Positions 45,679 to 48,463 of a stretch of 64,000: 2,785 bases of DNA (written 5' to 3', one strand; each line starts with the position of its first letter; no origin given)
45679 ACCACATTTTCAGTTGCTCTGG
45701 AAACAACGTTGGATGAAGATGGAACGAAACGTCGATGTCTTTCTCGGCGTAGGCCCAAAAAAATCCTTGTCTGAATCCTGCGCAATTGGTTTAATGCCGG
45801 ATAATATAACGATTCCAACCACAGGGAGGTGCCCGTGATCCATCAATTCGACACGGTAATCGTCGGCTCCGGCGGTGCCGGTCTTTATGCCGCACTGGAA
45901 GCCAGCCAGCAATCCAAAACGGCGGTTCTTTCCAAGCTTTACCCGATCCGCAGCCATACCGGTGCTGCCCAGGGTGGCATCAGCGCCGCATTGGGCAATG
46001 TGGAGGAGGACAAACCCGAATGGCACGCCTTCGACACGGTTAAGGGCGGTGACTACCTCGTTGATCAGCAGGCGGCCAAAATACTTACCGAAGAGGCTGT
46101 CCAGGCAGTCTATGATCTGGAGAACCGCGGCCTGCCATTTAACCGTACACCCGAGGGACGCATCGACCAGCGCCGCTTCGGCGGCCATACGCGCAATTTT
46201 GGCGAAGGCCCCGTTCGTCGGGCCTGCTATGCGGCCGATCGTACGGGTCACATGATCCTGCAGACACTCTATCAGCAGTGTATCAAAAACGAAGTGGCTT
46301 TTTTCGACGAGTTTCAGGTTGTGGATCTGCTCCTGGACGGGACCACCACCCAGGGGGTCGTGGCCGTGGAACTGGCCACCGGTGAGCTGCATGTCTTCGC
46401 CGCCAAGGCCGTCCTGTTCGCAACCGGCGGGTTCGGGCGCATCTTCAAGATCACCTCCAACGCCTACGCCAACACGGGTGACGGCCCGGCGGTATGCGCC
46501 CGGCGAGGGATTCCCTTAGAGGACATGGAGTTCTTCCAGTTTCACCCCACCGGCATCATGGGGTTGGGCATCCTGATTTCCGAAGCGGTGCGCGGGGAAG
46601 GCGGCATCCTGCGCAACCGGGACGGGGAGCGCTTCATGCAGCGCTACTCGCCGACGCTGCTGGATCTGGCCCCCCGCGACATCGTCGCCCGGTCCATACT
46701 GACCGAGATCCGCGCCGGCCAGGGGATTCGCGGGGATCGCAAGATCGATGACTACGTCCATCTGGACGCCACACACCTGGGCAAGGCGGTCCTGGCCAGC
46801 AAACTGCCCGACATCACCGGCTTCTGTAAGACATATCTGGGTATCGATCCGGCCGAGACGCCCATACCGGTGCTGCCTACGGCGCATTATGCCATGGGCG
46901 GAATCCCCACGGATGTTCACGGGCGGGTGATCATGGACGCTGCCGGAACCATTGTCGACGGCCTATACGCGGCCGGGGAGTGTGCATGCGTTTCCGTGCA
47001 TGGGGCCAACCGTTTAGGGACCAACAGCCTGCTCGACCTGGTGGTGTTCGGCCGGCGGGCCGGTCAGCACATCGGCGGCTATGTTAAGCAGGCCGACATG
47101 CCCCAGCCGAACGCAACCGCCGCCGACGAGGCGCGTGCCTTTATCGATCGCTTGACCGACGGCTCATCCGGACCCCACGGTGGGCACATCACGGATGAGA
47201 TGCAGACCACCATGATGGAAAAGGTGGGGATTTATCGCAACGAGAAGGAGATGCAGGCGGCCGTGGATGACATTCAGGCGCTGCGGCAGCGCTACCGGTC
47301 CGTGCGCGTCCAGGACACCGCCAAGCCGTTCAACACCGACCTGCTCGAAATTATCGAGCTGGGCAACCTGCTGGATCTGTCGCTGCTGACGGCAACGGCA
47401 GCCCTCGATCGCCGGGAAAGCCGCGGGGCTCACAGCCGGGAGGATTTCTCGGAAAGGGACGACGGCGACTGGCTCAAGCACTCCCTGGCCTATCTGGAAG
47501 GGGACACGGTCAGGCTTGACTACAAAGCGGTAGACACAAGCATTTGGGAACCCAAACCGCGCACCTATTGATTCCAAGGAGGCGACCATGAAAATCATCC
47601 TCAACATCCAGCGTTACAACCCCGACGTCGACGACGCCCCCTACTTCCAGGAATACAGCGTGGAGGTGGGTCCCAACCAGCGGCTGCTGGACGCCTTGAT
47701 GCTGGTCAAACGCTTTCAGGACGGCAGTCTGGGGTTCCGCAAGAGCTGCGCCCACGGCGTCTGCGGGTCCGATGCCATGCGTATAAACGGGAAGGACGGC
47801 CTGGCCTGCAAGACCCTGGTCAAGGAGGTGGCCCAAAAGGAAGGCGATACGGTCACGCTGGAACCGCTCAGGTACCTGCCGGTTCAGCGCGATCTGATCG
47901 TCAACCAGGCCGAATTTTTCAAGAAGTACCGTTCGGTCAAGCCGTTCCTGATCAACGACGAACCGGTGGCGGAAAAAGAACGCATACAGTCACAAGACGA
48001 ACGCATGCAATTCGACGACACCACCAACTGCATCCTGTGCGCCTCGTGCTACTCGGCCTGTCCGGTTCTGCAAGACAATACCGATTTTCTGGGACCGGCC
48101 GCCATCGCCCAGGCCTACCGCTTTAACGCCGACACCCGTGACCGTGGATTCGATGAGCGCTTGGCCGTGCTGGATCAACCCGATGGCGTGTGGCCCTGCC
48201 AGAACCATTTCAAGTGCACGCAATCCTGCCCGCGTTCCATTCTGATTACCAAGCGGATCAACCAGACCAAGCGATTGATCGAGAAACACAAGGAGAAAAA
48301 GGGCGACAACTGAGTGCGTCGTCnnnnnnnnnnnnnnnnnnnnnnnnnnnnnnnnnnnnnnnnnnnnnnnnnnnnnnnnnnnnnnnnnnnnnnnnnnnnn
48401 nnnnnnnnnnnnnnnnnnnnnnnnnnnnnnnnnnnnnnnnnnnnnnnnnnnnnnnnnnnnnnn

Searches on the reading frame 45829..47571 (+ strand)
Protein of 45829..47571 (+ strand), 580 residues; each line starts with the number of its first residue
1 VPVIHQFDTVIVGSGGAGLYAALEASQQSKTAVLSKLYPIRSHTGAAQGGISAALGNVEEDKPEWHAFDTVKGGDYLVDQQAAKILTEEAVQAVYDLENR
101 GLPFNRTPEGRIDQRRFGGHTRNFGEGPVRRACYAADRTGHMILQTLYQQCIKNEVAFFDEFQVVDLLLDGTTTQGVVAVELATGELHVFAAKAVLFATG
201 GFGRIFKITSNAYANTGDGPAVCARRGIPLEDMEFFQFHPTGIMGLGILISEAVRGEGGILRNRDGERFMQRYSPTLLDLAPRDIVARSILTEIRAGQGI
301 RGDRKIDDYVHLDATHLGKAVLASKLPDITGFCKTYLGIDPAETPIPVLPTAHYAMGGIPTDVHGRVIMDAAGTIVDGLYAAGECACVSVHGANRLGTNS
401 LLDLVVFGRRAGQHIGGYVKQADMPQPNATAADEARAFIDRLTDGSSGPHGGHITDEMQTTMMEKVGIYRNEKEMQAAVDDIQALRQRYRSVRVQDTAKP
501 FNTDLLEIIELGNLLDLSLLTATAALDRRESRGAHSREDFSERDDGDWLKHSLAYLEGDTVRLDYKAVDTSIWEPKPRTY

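Call 26: search_protein_families(library=pfam, proteins=[window:45829-47571:+], max_evalue=0.001)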
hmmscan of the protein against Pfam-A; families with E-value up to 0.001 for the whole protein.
window:45829-47571:+ (580 aa): 5 families
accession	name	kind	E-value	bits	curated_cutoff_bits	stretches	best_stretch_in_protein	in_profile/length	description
PF00890.30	FAD_binding_2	-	1.3e-110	370.9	20.4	1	8-401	1-414/414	FAD binding domain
PF02910.25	Succ_DH_flav_C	-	4.8e-44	149.9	20.8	1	456-580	2-130/130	Fumarate reductase flavoprotein C-term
PF07992.20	Pyr_redox_2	-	3.6e-08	33.6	26.1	1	7-211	1-119/291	Pyridine nucleotide-disulphide oxidoreductase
PF01266.30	DAO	-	3e-07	30.7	27.9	1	8-205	1-208/353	FAD dependent oxidoreductase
PF03486.20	HI0933_like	-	8.5e-07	29.1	50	0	134-386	102-220/244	HI0933-like protein Rossmann domain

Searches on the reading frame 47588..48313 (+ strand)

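Call 26: search_protein_families(library=pfam, proteins=[window:47588-48313:+], max_evalue=0.001)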
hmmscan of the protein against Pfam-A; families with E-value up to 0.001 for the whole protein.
window:47588-48313:+ (241 aa): 6 families
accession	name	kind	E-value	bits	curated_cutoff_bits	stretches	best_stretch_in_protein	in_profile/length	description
PF13085.11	Fer2_3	-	1.8e-31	108.8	27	1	5-111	2-106/107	2Fe-2S iron-sulfur cluster binding domain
PF13237.11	Fer4_10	-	5.3e-10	39.5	25.5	1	143-215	4-53/53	4Fe-4S dicluster domain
PF13183.11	Fer4_8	-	6.2e-10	39.9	27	1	146-218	3-68/68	4Fe-4S dicluster domain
PF13187.11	Fer4_9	-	5.6e-06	26.7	27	0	137-159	26-48/52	4Fe-4S dicluster domain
PF13534.11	Fer4_17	-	0.00013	22.9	22.2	1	147-218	1-60/61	4Fe-4S dicluster domain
PF12797.12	Fer4_2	-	0.00046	20.4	24.5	1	141-160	3-22/22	4Fe-4S binding domain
